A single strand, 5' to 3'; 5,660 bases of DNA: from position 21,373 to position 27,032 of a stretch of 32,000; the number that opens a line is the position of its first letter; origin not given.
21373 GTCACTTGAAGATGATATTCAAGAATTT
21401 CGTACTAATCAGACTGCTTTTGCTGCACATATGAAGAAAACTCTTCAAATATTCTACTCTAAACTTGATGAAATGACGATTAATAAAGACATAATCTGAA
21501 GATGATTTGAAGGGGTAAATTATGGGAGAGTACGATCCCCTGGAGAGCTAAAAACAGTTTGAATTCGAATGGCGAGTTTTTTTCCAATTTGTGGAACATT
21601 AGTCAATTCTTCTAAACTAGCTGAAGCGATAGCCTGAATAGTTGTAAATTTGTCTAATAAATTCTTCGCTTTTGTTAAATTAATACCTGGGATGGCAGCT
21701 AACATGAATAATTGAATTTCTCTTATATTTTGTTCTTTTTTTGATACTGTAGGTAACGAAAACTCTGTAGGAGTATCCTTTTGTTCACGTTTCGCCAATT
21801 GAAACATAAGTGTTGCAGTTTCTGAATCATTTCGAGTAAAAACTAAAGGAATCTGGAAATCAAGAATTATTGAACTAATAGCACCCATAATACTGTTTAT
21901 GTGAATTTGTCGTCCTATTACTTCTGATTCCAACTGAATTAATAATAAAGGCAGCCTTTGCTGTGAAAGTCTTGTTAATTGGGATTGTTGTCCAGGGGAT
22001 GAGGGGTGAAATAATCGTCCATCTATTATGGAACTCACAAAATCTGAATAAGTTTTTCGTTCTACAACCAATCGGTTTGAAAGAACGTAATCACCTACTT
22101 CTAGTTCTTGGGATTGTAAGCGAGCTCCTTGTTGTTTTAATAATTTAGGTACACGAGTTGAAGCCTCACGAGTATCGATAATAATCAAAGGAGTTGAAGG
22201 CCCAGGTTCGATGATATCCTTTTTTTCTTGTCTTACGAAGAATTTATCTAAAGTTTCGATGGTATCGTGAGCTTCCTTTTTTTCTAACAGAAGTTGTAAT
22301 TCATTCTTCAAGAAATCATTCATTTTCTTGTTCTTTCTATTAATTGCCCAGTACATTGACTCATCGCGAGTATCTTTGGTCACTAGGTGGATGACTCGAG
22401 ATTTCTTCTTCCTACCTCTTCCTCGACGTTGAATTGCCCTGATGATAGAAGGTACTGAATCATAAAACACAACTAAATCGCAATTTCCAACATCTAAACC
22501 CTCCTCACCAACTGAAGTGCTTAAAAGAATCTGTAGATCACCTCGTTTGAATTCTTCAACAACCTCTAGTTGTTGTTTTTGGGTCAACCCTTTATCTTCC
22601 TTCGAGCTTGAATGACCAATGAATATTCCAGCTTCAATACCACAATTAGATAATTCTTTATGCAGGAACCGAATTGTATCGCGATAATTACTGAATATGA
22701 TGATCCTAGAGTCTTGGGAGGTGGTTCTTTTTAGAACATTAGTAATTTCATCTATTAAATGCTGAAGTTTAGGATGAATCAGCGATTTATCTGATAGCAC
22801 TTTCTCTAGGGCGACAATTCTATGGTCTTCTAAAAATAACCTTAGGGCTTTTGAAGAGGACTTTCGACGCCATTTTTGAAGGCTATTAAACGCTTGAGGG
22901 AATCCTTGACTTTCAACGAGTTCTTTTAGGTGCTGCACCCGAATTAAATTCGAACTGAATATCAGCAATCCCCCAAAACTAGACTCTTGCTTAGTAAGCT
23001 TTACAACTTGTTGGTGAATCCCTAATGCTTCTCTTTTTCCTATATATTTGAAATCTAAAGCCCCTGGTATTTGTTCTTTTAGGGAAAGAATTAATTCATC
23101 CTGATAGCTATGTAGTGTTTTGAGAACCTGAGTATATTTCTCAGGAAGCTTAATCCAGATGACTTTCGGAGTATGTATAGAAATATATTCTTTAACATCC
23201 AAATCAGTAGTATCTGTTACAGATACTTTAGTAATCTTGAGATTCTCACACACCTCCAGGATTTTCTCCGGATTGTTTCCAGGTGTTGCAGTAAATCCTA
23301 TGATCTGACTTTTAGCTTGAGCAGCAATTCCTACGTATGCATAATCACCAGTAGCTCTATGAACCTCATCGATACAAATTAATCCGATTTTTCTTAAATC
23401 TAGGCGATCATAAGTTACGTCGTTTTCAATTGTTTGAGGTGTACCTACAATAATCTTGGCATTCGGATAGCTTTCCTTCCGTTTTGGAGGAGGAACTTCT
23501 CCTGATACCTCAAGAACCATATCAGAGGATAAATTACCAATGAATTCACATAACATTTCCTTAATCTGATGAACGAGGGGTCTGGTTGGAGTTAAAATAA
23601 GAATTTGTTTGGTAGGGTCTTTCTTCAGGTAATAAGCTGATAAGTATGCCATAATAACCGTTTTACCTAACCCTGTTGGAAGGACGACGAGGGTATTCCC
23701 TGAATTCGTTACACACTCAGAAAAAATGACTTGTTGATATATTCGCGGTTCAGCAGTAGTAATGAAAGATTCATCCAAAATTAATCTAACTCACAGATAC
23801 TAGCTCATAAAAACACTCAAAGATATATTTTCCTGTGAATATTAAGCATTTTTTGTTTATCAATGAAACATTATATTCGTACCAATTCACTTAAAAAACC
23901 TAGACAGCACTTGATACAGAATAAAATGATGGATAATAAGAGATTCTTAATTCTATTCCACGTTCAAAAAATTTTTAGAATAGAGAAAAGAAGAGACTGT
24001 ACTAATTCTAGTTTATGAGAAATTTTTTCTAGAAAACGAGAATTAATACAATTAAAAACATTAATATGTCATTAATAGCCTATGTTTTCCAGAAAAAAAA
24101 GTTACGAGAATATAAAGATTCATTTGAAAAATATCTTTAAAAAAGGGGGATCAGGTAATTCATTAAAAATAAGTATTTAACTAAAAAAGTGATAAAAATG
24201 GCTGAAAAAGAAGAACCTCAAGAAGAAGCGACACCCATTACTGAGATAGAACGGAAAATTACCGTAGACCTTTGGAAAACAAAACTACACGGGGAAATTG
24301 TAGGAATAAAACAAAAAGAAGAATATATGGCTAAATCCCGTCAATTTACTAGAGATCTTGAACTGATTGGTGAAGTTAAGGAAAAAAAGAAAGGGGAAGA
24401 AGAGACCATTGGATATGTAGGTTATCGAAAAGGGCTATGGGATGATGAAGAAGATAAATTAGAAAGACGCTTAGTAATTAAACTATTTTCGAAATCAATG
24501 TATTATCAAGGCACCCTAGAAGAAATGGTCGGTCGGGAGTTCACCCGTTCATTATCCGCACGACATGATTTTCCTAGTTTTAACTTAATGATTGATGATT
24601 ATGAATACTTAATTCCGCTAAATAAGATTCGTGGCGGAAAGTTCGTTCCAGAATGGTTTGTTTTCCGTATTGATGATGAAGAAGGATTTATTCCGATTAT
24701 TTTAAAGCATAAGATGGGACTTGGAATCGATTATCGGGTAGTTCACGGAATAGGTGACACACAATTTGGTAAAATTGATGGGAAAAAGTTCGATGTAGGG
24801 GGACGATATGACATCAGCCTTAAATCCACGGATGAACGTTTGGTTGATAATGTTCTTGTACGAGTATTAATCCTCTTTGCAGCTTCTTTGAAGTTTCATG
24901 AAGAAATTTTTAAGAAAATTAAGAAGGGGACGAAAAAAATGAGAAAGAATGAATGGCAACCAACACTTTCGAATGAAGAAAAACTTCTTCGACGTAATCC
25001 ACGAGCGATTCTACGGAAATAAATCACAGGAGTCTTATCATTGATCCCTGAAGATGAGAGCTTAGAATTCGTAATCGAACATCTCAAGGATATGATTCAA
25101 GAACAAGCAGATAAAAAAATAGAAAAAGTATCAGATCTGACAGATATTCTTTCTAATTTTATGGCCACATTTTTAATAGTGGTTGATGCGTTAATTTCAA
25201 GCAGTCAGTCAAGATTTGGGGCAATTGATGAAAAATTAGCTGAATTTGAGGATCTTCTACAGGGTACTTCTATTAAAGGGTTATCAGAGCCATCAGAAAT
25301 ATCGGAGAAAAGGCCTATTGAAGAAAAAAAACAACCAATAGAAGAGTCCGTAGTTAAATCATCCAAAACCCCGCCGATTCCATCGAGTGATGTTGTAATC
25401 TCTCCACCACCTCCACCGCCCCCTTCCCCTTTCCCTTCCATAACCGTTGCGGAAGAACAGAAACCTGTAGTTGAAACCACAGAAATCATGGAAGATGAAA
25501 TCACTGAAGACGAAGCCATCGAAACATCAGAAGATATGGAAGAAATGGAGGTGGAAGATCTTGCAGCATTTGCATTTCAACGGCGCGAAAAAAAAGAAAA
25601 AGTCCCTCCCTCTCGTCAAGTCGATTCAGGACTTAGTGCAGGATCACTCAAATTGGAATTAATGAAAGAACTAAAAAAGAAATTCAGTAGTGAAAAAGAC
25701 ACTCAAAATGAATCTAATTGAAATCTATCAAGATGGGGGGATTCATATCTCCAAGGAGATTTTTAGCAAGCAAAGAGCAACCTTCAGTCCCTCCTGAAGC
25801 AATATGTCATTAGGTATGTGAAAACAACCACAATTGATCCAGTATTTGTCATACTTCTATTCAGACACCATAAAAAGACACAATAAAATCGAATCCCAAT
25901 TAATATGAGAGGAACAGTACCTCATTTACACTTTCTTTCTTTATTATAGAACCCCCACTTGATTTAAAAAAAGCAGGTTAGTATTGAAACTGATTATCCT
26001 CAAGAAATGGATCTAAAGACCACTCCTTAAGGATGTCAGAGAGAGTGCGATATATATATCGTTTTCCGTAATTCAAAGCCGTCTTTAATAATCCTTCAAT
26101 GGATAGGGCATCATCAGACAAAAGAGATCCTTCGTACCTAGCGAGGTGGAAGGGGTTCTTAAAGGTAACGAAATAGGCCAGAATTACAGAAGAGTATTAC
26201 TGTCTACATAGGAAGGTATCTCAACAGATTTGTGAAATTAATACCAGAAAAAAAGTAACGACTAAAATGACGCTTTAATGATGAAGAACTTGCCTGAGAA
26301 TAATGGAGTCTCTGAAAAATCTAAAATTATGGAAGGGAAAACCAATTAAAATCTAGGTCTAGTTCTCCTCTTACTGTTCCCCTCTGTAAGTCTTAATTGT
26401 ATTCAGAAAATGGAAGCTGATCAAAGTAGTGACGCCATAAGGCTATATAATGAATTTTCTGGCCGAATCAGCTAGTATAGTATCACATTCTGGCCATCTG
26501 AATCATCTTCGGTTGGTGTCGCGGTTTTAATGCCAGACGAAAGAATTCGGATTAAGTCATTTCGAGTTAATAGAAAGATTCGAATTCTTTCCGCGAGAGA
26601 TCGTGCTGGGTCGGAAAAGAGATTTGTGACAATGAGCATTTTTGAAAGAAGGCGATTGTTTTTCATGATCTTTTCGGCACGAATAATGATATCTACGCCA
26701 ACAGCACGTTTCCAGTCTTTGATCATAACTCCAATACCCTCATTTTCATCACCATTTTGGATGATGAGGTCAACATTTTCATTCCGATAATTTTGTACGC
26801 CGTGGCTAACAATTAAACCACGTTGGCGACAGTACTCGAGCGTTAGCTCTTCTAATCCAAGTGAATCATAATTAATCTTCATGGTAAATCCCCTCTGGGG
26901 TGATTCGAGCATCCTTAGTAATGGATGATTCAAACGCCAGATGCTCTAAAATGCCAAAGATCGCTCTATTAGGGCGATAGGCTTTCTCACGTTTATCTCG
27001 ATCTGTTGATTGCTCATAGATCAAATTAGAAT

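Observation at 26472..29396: Translationally coupled trio of two divergent P-loop NTPase + winged-helix paralogues and a minimal Mrr-type nuclease: candidate undescribed defence or MGE-maintenance module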

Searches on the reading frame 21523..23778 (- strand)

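Call 5: search_protein_families(library=pfam, proteins=[window:21523-23778:-], max_evalue=0.1)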
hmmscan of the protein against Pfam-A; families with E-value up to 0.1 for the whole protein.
window:21523-23778:- (752 aa): 14 families
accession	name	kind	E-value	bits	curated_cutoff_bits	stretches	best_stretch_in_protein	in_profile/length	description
PF04851.21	ResIII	-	6.5e-25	88.4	22.5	1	10-166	3-162/164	Type III restriction enzyme, res subunit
PF02732.21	ERCC4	-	2.2e-24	86.4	24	1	534-660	1-139/140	ERCC4 domain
PF00270.35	DEAD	-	8.3e-24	84.6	26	1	15-172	4-166/167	DEAD/DEAH box helicase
PF00271.37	Helicase_C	-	6.7e-22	78.3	23.5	1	340-454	5-105/110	Helicase conserved C-terminal domain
PF14520.12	HHH_5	-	5.2e-11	43.3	27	1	693-739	4-51/57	Helix-hairpin-helix domain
PF12826.13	HHH_2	-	4e-09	36.9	27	1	696-750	8-62/64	Helix-hairpin-helix motif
PF18766.7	SWI2_SNF2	-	1.3e-05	25.4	26.7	1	34-170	26-159/221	SWI2/SNF2 ATPase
PF22590.2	Cas3-like_C_2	-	0.00089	20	27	1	365-456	11-102/106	CRISPR-associated nuclease/helicase Cas3, C-terminal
PF00633.29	HHH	-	0.0039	17.4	24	1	714-739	2-27/30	Helix-hairpin-helix motif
PF13245.12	AAA_19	-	0.004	17.8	25.1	1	24-76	9-61/134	AAA domain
PF00580.27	UvrD-helicase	-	0.0056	16.8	23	1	25-83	12-72/271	UvrD/REP helicase N-terminal domain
PF12836.13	HHH_3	-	0.023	15.3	27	0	719-739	10-30/65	Helix-hairpin-helix motif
PF21210.2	RNA_helicase_helical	-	0.023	15.3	27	0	246-321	24-103/108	Putative ATP-dependent RNA helicase, helical bundle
PF12775.13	AAA_7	-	0.1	12.6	25.8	0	5-47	13-54/181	P-loop containing dynein motor region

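Call 6: search_protein_families(library=padloc, proteins=[window:21523-23778:-], max_evalue=0.1)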
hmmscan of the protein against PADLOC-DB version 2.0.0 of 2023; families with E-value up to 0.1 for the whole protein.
window:21523-23778:- (752 aa): 56 families (the best 25 are shown)
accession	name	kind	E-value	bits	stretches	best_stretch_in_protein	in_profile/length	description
PDLC02707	PbeA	-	4.9e-19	66.4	2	322-454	489-613/672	PbeA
PDLC02623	DrmD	-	4.8e-15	52.4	1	343-487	514-654/1040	DrmD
PDLC02503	BrxHI|BrxHII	-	2.6e-13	47.2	2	321-461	214-346/698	BrxHI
PDLC02706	PbeA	-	1.8e-12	44.7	2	401-456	602-658/722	PbeA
PDLC00659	HmaA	-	1.2e-10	37.9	1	323-483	480-639/1176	SNF2 helicase / DEAD-box helicase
PDLC02621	DrmD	-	1.3e-10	38.2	1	335-474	499-644/1040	DrmD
PDLC02705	PbeA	-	7.6e-10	35.6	1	358-459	527-621/691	PbeA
PDLC01770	Cas3g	-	1.1e-09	35.3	2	7-113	11-118/733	-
PDLC02500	BrxHI|BrxHII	-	4.6e-09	33.4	1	334-472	458-591/933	BrxHI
PDLC01769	Cas3g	-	6.4e-09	33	1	316-491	241-404/836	-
PDLC00938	Cas3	-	7.4e-09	33.3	2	335-463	202-329/358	CRISPR-associated helicase Cas3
PDLC02704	PbeA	-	1.1e-08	32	2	399-454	572-627/682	PbeA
PDLC01252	Cas3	-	2.2e-08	31.9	2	30-140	3-122/324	CAS-I; effector_G3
PDLC01439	typeIV_DinG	-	2e-07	28.1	2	25-74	33-77/575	CAS-IV-A; associated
PDLC03658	mREase_IV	-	2.9e-07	26.6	2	372-461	467-548/953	Type IV methyl-directed restriction enzyme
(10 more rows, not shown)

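Call 8: search_protein_families(library=ncbifam, proteins=[window:21523-23778:-], max_evalue=0.1)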
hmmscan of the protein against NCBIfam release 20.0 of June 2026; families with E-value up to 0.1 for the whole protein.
window:21523-23778:- (752 aa): 60 families (the best 25 are shown)
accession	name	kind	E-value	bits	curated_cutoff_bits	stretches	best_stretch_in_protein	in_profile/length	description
NF010337.0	PRK13766.1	equivalog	1.9e-197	658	610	1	8-745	14-777/781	Hef nuclease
NF040956.1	Arch_Xpf_endonucase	equivalog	1e-33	116.7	300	1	532-734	4-201/222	3'-flap repair endonuclease Xpf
NF008394.0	PRK11192.1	equivalog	2.3e-20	72.9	507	2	28-142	42-161/441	ATP-dependent RNA helicase SrmB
TIGR00596.1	rad1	subfamily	1.3e-18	66.8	806.65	1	434-729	477-794/813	DNA repair protein, RAD1 family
NF008744.0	PRK11776.1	equivalog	3.8e-17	62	524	2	35-185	50-204/460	ATP-dependent RNA helicase DbpA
TIGR04121.1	DEXH_lig_assoc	equivalog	5.5e-16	57.5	850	2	11-168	14-186/804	ligase-associated DNA damage response DEXH box helicase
NF008165.0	PRK10917.1-3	equivalog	2.3e-13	49.5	711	2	25-166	284-422/692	ATP-dependent DNA helicase RecG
NF038317.1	DISARM_DrmD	equivalog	7.1e-13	47.8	610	1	336-481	485-641/1021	DISARM system SNF2-like helicase DrmD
NF053631.1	RNA_helic_CshA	equivalog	7.3e-13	48.2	646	2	356-516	237-389/434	degradosome RNA helicase CshA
NF010338.0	PRK13767.1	equivalog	6.2e-12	44.6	849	1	328-458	257-385/877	ATP-dependent helicase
NF008170.0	PRK10917.2-4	equivalog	7.7e-12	43.9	975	2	29-166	424-558/826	ATP-dependent DNA helicase RecG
TIGR00643.1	recG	equivalog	1.2e-11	44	659.4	2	398-473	492-568/629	ATP-dependent DNA helicase RecG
NF042964.1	phospholipD_antiphage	equivalog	1.5e-10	40.1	1100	1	319-490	650-826/895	phospholipase D-like domain-containing anti-phage protein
NF053636.1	DDHlcsCsdAPsy1082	equivalog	2e-10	39.8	890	2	357-486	244-365/512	DEAD/DEAH box helicase CsdA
NF002340.1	PRK01297.1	equivalog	2.4e-10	39.8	564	1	354-454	247-342/372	ATP-dependent RNA helicase RhlB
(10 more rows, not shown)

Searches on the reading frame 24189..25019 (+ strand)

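Call 5: search_protein_families(library=pfam, proteins=[window:24189-25019:+], max_evalue=0.1)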
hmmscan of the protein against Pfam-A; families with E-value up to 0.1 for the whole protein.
window:24189-25019:+ (277 aa): 0 families

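Call 6: search_protein_families(library=padloc, proteins=[window:24189-25019:+], max_evalue=0.1)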
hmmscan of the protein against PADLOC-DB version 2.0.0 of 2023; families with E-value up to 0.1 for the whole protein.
window:24189-25019:+ (277 aa): 1 family
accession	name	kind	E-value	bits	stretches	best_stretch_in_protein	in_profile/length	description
PDLC04548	PDC-M26B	-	0.026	10.6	1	214-265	406-458/857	-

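Call 8: search_protein_families(library=ncbifam, proteins=[window:24189-25019:+], max_evalue=0.1)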
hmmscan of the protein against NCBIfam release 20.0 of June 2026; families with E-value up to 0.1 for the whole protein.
window:24189-25019:+ (277 aa): 0 families

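Call 67: search_protein_families(library=phrogs, proteins=[window:24189-25019:+], max_evalue=0.01)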
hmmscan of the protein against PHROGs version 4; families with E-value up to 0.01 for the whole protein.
window:24189-25019:+ (277 aa): 0 families

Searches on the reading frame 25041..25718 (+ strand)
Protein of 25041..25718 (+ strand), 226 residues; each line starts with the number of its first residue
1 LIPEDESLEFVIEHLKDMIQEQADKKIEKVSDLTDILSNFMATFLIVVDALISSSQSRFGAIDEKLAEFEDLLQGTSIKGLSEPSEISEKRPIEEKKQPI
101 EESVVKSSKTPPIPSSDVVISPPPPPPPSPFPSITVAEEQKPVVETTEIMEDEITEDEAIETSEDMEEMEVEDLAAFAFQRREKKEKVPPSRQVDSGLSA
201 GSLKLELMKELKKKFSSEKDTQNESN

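Call 5: search_protein_families(library=pfam, proteins=[window:25041-25718:+], max_evalue=0.1)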
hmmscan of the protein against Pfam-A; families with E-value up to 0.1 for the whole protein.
window:25041-25718:+ (226 aa): 0 families

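Call 6: search_protein_families(library=padloc, proteins=[window:25041-25718:+], max_evalue=0.1)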
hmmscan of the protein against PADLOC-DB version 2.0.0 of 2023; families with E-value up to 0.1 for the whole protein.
window:25041-25718:+ (226 aa): 0 families

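Call 8: search_protein_families(library=ncbifam, proteins=[window:25041-25718:+], max_evalue=0.1)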
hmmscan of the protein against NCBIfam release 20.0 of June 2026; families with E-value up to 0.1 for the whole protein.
window:25041-25718:+ (226 aa): 0 families

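Call 67: search_protein_families(library=phrogs, proteins=[window:25041-25718:+], max_evalue=0.01)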
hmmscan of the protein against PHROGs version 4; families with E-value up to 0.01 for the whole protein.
window:25041-25718:+ (226 aa): 1 family
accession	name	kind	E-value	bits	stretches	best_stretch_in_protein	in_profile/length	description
phrog_2550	-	unknown function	0.0099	16.7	0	139-189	21-72/92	-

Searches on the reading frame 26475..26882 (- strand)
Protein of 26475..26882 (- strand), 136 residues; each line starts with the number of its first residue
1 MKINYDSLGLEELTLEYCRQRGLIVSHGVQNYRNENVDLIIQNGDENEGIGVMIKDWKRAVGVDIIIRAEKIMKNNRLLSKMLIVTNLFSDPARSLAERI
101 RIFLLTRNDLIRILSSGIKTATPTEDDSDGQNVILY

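Call 5: search_protein_families(library=pfam, proteins=[window:26475-26882:-], max_evalue=0.1)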
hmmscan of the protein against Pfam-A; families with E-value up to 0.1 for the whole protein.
window:26475-26882:- (136 aa): 2 families
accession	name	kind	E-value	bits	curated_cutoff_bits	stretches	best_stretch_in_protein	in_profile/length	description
PF04471.18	Mrr_cat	-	9.1e-13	48.8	21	1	8-114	7-115/115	Restriction endonuclease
PF22722.2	NA-iREase1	-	0.039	14.4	27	1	33-111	23-105/106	NACHT-associated inactive Restriction Endonuclease 1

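Call 6: search_protein_families(library=padloc, proteins=[window:26475-26882:-], max_evalue=0.1)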
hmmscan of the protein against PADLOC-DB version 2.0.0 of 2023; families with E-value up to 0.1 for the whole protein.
window:26475-26882:- (136 aa): 0 families

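Call 8: search_protein_families(library=ncbifam, proteins=[window:26475-26882:-], max_evalue=0.1)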
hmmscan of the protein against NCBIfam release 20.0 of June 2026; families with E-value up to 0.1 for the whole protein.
window:26475-26882:- (136 aa): 0 families

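Call 33: find_homologous_proteins(query=window:26475-26882:-, max_evalue=0.001)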
Query window:26475-26882:- (136 aa): 108 proteins with E <= 0.001 among 119 candidates.
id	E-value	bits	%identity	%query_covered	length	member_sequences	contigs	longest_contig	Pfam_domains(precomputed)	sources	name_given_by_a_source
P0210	3.3e-81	287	100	100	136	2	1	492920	PF04471.19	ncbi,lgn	ncbi:MAG: restriction endonuclease [Promethearchaeota archaeon]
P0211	1.3e-60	221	81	100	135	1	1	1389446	PF04471.19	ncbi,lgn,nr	ncbi:MAG: restriction endonuclease [Candidatus Heimdallarchaeota archaeon]|nr:MAG: restriction endon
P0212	1.8e-59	217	79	100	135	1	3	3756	PF04471.19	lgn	-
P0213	4.4e-59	216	79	100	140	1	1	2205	PF04471.19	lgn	-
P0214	7.3e-59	215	79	100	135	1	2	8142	PF04471.19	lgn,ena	-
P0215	1.2e-58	214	77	100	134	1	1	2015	PF04471.19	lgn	-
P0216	1.6e-58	214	78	100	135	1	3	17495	PF04471.19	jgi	-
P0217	1.6e-58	214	77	100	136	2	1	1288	PF04471.19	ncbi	-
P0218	1.8e-58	214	78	100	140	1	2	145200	PF04471.19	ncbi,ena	-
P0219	1.8e-58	214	78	100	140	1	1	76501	PF04471.19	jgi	-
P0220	2.5e-58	213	79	100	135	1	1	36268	PF04471.19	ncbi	ncbi:MAG: restriction endonuclease [Candidatus Hodarchaeota archaeon]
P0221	3.9e-58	212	76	100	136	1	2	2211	PF04471.19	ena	-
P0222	8.0e-58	211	77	100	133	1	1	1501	PF04471.19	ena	-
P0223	2.5e-57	210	77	100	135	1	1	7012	PF04471.19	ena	-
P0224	2.9e-57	210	76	100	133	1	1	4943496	PF04471.19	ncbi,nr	ncbi:MAG: restriction endonuclease [Candidatus Heimdallarchaeota archaeon]|nr:MAG: restriction endon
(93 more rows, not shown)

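Call 37: search_solved_structures(query=A3, max_evalue=1, show_alignments=4)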
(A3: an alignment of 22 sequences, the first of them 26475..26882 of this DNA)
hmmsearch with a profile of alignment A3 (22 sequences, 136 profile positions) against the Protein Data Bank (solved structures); distinct sequences matched with E-value up to 1: 0.

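Call 67: search_protein_families(library=phrogs, proteins=[window:26475-26882:-], max_evalue=0.01)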
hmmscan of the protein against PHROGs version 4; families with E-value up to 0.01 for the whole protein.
window:26475-26882:- (136 aa): 0 families
